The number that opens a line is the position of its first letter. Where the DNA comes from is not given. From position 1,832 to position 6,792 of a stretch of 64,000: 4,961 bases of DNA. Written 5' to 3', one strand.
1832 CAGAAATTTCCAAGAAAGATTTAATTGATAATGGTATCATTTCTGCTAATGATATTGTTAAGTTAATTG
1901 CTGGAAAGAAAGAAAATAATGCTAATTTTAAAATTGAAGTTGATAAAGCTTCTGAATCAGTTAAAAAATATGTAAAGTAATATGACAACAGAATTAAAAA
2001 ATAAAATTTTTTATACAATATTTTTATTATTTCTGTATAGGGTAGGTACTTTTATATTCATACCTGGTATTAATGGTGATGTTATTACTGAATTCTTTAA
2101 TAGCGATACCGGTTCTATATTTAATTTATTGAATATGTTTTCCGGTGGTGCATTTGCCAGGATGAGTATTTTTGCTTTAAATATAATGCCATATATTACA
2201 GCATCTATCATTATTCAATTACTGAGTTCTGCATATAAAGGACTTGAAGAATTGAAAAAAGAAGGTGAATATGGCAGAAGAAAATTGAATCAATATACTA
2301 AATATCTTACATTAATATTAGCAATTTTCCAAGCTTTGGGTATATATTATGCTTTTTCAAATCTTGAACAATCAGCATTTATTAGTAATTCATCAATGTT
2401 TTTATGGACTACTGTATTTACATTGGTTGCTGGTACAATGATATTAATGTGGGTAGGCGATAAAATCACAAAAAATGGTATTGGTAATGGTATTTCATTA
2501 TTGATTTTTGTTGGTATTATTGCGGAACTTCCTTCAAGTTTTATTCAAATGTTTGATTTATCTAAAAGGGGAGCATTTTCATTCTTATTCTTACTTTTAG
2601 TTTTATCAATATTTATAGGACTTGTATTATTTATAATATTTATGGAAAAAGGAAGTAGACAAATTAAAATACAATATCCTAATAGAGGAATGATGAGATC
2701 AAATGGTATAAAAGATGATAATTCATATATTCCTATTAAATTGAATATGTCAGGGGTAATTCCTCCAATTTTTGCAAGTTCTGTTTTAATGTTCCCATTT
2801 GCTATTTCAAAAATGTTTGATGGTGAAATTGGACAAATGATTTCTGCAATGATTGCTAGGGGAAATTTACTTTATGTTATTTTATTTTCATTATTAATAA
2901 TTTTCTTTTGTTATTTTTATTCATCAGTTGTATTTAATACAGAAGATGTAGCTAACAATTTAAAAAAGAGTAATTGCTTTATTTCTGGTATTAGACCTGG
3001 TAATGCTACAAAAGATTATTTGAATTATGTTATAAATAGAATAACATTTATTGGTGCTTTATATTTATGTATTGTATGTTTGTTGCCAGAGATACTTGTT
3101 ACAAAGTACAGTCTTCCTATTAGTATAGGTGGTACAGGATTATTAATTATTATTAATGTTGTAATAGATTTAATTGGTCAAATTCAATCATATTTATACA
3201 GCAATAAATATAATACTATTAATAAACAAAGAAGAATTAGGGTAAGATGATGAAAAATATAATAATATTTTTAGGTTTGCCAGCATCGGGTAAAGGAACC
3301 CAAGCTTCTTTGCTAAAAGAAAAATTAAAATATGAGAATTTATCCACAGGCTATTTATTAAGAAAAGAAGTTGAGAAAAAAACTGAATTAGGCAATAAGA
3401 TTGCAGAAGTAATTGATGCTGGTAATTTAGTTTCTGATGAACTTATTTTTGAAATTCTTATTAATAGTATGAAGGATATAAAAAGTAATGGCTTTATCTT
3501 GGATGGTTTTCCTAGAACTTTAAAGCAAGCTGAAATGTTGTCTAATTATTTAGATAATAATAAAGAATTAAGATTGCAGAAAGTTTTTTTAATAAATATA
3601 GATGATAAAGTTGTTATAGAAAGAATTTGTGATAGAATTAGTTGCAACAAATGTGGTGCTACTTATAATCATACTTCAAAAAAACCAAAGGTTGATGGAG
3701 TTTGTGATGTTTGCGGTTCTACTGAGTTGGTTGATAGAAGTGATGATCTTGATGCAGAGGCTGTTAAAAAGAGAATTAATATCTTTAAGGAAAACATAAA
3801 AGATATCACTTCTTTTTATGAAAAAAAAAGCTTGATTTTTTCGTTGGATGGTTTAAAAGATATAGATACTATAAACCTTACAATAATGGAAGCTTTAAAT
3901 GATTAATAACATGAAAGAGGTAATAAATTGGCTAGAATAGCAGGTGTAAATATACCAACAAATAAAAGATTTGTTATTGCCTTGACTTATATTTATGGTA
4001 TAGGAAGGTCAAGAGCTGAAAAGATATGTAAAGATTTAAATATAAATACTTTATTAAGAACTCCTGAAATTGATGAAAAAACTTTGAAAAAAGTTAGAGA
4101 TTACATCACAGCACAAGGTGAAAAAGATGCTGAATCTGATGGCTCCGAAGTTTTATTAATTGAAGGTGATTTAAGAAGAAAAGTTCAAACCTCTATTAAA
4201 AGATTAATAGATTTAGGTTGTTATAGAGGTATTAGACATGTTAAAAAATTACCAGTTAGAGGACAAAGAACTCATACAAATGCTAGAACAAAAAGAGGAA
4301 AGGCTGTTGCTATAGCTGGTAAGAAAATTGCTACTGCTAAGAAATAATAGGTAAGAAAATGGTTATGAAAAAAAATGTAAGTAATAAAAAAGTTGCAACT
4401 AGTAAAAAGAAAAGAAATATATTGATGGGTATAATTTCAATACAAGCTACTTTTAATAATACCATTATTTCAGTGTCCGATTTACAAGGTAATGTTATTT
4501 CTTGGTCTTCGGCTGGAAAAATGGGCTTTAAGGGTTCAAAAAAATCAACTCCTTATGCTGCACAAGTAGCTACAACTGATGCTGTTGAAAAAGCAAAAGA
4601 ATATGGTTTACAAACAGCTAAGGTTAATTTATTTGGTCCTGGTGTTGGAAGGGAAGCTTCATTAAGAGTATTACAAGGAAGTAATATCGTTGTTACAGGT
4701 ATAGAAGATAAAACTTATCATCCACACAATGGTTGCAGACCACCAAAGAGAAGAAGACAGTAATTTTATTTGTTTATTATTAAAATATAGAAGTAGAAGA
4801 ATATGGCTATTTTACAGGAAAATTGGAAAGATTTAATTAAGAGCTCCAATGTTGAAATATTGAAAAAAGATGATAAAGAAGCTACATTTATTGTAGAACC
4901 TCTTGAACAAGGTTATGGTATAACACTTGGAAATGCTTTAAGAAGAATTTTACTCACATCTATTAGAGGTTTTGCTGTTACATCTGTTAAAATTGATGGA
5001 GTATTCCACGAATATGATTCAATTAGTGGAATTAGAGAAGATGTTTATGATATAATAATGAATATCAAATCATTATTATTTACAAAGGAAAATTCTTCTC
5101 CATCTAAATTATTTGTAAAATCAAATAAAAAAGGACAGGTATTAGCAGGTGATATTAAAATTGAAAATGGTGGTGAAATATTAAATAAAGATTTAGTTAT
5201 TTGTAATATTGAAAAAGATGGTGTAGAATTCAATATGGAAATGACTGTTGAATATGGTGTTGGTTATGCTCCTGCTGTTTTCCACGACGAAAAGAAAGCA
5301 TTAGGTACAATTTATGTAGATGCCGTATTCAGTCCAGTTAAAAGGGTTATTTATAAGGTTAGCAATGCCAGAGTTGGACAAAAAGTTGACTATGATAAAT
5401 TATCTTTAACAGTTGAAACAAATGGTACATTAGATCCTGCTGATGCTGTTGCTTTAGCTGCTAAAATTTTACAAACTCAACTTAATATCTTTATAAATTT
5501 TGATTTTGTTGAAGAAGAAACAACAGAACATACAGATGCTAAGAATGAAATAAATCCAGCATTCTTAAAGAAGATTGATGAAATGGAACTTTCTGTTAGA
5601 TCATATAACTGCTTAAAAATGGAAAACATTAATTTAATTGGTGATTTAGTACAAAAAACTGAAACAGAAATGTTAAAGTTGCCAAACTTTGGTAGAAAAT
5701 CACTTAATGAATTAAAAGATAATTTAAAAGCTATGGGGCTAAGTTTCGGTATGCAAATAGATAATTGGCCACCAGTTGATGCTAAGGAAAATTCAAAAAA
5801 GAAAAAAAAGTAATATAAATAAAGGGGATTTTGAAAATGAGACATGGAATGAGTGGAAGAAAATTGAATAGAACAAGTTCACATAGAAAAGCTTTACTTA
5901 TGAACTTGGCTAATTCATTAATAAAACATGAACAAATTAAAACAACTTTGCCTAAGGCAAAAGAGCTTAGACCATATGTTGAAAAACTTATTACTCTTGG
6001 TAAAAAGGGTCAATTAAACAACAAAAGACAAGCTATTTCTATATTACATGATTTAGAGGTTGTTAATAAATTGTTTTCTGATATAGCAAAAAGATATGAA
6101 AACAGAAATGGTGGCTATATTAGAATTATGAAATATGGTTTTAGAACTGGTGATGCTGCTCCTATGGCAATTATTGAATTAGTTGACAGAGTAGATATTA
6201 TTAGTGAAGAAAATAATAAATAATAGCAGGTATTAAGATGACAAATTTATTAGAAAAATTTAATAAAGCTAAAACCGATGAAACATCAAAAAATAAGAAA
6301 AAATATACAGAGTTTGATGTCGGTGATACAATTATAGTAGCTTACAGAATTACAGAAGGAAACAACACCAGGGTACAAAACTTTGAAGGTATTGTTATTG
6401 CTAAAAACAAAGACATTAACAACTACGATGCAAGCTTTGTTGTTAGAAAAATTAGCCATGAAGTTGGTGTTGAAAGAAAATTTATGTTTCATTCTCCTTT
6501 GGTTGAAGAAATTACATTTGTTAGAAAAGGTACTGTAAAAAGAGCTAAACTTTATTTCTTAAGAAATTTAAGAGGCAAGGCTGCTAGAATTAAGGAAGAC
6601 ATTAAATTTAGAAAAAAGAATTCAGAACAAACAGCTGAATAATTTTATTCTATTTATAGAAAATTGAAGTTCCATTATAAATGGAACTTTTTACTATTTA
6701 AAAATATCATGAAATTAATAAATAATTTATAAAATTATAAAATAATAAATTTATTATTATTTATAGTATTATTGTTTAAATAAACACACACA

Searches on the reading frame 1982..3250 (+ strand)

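Call 44: search_protein_families(library=pfam, proteins=[window:1982-3250:+], max_evalue=0.00001)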
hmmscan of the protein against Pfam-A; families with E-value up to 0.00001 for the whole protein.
window:1982-3250:+ (422 aa): 1 family
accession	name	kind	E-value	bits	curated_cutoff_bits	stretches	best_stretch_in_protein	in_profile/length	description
PF00344.25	SecY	-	1.1e-108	363.7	32.2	1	62-397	1-305/306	SecY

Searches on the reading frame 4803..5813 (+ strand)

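Call 44: search_protein_families(library=pfam, proteins=[window:4803-5813:+], max_evalue=0.00001)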
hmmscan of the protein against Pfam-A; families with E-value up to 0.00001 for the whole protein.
window:4803-5813:+ (336 aa): 3 families
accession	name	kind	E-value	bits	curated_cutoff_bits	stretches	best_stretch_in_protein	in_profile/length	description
PF01000.31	RNA_pol_A_bac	-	1.6e-26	93.3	33.9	1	62-177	1-119/119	RNA polymerase Rpb3/RpoA insert domain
PF03118.21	RNA_pol_A_CTD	-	4.5e-25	87.6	23.8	1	247-309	4-66/67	Bacterial RNA polymerase, alpha chain C terminal domain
PF01193.29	RNA_pol_L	-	7.1e-23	80.6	24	1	32-227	1-74/74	RNA polymerase Rpb3/Rpb11 dimerisation domain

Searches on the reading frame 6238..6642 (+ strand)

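Call 6: search_protein_families(library=pfam, proteins=[window:6238-6642:+], max_evalue=0.01)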
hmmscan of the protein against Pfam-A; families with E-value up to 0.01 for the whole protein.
window:6238-6642:+ (134 aa): 1 family
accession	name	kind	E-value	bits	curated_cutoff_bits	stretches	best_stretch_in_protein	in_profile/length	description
PF01245.26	Ribosomal_L19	-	5.8e-39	132.9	22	1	15-120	7-110/111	Ribosomal protein L19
